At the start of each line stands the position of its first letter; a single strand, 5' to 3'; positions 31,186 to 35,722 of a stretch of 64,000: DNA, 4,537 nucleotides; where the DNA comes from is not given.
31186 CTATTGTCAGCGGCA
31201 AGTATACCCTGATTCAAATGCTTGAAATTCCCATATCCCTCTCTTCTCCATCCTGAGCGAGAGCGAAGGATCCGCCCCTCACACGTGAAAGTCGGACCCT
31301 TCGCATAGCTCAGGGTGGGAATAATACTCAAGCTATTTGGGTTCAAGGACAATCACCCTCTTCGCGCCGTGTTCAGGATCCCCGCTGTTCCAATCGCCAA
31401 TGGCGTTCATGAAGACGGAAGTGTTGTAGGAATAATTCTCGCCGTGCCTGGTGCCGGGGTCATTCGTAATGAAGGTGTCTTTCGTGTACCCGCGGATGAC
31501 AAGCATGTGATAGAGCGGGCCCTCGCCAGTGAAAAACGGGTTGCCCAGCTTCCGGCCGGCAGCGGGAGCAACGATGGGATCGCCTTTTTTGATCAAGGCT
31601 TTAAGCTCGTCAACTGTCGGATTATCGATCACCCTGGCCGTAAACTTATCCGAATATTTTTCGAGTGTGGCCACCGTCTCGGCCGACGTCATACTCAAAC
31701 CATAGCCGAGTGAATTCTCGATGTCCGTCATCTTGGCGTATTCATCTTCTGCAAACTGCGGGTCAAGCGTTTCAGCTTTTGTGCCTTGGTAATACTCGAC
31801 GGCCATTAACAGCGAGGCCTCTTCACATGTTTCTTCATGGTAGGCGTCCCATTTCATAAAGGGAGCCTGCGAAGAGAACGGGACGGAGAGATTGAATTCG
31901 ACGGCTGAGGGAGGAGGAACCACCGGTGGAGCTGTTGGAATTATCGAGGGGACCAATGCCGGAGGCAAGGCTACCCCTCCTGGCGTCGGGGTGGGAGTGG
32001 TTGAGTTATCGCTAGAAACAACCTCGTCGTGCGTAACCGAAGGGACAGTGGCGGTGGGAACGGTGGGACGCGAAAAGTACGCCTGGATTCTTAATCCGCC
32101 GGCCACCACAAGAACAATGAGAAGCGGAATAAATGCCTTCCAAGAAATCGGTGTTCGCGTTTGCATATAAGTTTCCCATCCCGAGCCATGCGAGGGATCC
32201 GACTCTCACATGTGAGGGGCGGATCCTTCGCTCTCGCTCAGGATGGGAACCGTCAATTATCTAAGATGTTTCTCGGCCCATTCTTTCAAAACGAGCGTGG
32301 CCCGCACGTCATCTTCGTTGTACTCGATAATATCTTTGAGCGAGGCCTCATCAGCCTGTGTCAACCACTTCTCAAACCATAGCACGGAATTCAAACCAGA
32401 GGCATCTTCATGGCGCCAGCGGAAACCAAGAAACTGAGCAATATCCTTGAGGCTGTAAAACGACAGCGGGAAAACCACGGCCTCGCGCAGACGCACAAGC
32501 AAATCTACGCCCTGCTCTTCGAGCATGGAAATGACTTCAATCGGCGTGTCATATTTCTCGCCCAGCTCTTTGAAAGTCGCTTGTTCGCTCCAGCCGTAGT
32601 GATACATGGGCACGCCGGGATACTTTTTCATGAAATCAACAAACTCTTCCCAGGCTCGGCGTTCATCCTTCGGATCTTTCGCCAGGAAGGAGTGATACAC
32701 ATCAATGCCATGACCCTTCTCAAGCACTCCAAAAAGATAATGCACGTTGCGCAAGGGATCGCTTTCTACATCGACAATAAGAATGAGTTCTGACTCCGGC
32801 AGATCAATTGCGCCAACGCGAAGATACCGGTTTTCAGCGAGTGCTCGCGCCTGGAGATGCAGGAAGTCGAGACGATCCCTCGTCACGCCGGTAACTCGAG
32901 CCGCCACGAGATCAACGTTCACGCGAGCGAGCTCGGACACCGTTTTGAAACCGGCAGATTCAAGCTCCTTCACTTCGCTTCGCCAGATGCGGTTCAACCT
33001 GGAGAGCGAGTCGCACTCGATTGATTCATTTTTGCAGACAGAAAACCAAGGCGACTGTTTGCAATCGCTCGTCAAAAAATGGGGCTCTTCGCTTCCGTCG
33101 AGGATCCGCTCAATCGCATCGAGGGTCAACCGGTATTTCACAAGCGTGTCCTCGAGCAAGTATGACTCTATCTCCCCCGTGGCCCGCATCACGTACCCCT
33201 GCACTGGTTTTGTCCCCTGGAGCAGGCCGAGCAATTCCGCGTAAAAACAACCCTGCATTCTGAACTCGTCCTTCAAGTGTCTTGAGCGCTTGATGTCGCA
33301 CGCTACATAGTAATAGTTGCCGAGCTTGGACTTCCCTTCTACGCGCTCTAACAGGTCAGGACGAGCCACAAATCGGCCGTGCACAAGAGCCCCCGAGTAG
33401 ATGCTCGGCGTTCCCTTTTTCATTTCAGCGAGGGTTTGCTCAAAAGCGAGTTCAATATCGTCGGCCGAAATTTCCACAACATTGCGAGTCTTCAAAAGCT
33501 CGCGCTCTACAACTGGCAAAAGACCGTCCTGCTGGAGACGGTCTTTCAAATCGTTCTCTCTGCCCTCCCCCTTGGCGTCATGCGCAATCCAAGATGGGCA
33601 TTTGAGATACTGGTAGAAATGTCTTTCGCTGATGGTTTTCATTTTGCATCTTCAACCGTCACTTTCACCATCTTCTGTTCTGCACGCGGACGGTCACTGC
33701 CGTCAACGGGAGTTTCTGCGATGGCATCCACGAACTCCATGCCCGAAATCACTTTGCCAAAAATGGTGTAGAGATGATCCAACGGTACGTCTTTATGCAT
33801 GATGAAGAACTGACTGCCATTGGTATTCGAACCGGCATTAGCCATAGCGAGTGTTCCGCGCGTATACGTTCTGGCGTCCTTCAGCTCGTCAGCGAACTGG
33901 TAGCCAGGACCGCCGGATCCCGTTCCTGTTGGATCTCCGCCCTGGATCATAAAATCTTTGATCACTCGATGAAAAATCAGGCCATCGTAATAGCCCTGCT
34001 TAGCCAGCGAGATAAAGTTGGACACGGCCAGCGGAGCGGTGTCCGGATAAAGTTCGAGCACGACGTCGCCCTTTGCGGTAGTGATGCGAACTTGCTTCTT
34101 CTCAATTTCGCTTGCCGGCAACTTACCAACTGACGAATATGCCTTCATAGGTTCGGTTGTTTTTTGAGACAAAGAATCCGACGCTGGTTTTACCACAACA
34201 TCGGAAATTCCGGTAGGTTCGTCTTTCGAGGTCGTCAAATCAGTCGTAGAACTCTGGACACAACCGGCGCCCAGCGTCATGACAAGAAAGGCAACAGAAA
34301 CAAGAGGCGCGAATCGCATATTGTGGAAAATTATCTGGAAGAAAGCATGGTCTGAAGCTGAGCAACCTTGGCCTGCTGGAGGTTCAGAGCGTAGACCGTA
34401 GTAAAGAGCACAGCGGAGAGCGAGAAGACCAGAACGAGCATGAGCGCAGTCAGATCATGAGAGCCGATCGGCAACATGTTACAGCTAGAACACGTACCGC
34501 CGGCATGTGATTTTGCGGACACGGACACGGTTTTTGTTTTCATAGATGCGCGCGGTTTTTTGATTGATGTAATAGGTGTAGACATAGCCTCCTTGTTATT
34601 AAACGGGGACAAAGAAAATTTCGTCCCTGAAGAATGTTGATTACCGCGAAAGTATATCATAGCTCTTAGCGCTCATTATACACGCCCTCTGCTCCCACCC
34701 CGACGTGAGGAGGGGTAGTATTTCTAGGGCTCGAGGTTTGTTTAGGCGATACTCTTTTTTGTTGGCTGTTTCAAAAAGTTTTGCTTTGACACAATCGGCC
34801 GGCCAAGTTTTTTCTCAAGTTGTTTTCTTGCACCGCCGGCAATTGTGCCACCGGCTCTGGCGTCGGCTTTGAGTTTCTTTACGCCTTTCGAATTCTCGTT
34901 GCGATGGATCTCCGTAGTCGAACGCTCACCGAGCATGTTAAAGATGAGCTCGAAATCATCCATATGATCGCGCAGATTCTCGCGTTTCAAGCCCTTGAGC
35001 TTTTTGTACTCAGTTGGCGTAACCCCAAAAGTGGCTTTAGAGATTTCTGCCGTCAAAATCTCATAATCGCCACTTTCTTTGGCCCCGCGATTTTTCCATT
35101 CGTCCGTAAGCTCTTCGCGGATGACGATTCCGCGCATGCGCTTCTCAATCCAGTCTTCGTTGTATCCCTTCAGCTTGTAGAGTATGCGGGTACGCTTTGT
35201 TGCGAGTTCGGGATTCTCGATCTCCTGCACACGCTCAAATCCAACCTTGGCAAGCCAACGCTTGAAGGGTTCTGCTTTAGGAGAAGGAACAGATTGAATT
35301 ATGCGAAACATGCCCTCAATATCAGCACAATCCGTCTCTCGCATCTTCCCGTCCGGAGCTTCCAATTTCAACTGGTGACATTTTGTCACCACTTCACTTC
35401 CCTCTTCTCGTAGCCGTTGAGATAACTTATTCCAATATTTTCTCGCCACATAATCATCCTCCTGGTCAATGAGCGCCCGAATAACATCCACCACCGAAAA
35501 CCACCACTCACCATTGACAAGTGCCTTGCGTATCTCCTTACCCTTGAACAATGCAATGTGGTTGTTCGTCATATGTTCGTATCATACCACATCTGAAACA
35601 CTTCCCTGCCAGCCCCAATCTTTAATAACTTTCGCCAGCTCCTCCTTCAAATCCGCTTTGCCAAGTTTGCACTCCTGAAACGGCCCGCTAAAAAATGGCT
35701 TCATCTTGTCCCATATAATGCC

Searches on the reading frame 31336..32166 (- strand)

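Call 109: search_protein_families(library=pfam, proteins=[window:31336-32166:-], max_evalue=0.0001)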
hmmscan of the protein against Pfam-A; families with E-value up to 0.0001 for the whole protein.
window:31336-32166:- (277 aa): 1 family
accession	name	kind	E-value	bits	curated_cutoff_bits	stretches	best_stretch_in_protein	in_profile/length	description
PF13529.12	Peptidase_C39_2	-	4.5e-13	50.4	24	1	94-237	2-142/143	Peptidase_C39 like family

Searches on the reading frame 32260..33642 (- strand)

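Call 109: search_protein_families(library=pfam, proteins=[window:32260-33642:-], max_evalue=0.0001)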
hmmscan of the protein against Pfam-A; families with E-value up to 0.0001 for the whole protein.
window:32260-33642:- (461 aa): 1 family
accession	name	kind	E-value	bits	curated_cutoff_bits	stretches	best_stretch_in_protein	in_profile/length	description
PF13482.12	RNase_H_2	-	3.9e-32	111.9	22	1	289-456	2-164/165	RNase_H superfamily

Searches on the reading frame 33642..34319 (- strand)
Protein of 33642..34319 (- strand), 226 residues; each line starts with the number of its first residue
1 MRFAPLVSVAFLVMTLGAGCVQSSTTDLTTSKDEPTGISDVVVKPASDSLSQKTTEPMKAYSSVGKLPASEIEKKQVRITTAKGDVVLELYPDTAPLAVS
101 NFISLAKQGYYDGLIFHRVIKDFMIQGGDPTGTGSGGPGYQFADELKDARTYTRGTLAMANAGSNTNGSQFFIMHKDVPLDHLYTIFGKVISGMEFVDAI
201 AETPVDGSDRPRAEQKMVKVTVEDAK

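Call 109: search_protein_families(library=pfam, proteins=[window:33642-34319:-], max_evalue=0.0001)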
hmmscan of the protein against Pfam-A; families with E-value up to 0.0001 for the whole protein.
window:33642-34319:- (226 aa): 1 family
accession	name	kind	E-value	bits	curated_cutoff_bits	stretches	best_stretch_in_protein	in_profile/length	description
PF00160.26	Pro_isomerase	-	5.9e-48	163.5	21.7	1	77-222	2-159/159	Cyclophilin type peptidyl-prolyl cis-trans isomerase/CLD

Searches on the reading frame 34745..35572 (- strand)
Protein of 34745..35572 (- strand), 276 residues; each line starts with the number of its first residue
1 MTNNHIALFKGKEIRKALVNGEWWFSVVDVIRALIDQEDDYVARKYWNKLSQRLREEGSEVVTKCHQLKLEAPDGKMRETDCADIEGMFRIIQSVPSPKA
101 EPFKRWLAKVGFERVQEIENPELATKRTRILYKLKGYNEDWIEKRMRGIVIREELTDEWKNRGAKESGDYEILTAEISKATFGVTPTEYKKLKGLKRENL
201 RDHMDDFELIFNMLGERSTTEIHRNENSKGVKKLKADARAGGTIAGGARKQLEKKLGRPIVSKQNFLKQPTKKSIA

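Call 109: search_protein_families(library=pfam, proteins=[window:34745-35572:-], max_evalue=0.0001)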
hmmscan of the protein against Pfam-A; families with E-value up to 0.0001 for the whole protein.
window:34745-35572:- (276 aa): 1 family
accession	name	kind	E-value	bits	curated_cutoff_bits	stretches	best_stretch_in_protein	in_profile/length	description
PF02498.22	Bro-N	-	1.5e-12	48.4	25.6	1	14-109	2-92/96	BRO family, N-terminal domain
